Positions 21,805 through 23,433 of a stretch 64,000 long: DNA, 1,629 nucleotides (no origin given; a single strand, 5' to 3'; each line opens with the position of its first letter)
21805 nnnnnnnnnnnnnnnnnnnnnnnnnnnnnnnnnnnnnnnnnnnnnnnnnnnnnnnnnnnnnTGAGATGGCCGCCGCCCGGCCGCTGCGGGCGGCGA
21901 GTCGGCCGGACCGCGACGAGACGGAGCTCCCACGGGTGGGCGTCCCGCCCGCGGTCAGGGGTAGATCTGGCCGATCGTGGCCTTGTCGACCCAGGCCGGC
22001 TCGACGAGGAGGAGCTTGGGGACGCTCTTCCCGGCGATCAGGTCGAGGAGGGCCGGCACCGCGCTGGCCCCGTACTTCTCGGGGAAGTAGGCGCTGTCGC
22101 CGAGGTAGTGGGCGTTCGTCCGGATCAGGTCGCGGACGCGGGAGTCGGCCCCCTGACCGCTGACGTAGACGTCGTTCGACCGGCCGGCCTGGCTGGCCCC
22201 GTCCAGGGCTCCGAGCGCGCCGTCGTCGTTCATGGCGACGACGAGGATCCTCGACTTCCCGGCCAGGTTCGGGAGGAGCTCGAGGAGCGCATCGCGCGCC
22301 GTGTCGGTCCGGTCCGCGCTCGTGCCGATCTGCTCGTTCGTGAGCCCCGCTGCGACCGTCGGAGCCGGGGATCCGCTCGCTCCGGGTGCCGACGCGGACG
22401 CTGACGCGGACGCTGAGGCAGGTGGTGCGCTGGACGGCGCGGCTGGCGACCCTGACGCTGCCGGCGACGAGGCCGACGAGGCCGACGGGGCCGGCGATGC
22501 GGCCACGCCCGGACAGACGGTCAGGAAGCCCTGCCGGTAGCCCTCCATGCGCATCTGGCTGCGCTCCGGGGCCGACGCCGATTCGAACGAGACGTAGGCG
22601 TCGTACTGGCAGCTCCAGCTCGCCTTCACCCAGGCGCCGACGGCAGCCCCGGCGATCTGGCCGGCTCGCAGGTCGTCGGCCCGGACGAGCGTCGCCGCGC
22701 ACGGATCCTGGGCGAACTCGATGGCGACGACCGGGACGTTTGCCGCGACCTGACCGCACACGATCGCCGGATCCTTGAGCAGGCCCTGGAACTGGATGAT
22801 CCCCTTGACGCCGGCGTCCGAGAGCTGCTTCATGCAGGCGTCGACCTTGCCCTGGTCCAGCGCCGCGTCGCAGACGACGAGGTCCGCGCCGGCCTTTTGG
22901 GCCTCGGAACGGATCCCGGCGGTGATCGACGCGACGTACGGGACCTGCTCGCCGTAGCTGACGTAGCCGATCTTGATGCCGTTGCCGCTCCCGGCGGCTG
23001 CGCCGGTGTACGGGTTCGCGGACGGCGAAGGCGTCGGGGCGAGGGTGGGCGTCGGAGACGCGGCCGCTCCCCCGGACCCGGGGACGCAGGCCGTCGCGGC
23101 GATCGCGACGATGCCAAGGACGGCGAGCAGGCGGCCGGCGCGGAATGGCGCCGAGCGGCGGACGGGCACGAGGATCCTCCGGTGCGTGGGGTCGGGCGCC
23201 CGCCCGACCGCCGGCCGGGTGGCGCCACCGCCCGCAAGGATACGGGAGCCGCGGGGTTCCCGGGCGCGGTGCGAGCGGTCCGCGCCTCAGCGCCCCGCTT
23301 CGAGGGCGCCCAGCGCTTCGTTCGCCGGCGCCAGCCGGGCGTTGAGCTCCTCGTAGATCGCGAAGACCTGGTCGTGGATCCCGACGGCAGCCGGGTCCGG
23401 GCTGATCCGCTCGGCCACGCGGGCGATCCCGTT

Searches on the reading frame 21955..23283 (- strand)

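Call 83: search_protein_families(library=pfam, proteins=[window:21955-23283:-], max_evalue=0.00001)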
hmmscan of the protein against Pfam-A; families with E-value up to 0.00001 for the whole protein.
window:21955-23283:- (442 aa): 2 families
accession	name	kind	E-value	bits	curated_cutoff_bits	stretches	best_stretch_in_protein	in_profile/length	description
PF13407.12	Peripla_BP_4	-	4.6e-15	56.3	35.1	1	319-419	160-257/258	Periplasmic binding protein domain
PF00532.27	Peripla_BP_1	-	2.7e-09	37.3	22.2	0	104-218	3-118/281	Periplasmic binding proteins and sugar binding domain of LacI family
